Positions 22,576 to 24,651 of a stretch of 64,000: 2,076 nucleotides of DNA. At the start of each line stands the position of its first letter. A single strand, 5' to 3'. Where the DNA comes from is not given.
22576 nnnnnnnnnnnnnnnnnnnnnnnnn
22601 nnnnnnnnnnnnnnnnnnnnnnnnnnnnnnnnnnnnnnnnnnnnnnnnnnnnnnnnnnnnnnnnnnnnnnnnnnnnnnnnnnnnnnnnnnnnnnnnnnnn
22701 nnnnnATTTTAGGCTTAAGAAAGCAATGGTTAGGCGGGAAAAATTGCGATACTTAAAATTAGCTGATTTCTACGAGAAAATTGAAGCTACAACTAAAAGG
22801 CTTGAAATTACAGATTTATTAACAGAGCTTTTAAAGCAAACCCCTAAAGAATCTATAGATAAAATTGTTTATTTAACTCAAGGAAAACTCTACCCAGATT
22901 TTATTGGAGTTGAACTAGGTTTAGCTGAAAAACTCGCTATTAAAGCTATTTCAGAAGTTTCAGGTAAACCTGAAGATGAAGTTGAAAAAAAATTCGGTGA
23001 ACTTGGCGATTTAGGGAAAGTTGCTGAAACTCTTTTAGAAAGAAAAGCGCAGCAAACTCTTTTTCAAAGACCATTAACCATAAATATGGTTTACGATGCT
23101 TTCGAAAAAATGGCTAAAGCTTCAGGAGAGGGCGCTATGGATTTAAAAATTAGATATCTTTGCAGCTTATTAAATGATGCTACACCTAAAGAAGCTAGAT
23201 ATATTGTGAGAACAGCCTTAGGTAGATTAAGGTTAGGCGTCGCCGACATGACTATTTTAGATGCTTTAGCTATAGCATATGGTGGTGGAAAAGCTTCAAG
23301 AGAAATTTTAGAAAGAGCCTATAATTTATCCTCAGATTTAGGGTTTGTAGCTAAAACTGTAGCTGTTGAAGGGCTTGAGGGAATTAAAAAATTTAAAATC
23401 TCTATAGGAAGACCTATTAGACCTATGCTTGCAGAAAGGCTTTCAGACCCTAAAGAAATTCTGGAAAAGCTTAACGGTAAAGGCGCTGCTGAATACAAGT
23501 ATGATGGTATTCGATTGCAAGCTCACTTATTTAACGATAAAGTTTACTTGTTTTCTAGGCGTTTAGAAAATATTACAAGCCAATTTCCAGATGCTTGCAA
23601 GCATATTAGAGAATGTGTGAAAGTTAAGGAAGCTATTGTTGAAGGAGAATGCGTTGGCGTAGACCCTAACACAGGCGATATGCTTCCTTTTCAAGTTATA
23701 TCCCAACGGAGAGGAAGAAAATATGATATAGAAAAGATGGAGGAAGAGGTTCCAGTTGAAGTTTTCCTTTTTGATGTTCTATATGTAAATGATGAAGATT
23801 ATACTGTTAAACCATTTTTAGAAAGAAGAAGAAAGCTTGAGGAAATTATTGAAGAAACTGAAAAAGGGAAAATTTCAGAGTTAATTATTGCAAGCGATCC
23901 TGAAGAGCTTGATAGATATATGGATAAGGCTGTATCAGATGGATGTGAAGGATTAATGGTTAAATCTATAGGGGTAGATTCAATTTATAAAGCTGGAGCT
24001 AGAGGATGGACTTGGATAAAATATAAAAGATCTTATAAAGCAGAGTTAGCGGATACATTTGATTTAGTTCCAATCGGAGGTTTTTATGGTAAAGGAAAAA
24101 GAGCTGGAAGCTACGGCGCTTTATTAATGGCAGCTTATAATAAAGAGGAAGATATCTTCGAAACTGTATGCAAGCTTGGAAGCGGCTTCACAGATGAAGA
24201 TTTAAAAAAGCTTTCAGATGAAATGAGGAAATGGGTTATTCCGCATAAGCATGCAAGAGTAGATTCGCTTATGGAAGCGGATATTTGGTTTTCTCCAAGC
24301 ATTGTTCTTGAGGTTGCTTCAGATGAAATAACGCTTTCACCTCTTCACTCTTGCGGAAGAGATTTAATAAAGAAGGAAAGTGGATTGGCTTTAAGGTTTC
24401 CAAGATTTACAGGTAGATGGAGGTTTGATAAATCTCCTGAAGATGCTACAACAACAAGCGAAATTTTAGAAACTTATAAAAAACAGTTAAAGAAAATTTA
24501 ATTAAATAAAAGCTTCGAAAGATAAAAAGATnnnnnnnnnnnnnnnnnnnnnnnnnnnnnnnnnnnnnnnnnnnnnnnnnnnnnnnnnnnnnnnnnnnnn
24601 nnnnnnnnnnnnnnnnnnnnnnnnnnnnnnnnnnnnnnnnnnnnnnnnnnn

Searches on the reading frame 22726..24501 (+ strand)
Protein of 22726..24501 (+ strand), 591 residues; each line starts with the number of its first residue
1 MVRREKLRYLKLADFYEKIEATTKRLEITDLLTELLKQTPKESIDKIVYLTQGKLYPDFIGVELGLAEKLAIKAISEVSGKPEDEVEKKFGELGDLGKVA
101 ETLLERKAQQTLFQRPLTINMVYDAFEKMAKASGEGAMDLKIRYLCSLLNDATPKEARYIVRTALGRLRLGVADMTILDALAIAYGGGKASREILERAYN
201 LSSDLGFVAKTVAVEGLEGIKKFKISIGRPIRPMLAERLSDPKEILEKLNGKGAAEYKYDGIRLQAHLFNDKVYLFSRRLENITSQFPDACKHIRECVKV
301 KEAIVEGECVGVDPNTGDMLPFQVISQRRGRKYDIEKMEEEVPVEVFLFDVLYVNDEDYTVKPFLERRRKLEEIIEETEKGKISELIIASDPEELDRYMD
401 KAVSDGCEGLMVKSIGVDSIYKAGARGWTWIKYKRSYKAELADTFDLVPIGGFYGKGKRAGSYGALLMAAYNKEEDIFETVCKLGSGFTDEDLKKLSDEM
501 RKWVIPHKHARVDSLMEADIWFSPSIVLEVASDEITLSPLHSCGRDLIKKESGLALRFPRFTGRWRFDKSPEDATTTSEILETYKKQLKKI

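Call 64: search_protein_families(library=pfam, proteins=[window:22726-24501:+], max_evalue=0.0001)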
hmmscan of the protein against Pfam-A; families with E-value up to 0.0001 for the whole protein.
window:22726-24501:+ (591 aa): 4 families
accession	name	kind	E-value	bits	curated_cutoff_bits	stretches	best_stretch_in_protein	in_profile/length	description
PF01068.26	DNA_ligase_A_M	-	3.7e-61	206.8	26.2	1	233-434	1-204/204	ATP dependent DNA ligase domain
PF04675.19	DNA_ligase_A_N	-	1.6e-47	162.4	24.6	1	9-182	2-174/174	DNA ligase N terminus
PF04679.21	DNA_ligase_A_C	-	1.3e-19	70.8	27.5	1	459-569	1-94/94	ATP dependent DNA ligase C terminal region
PF09414.15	RNA_ligase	-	6.2e-05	23.7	27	0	255-415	5-158/171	RNA ligase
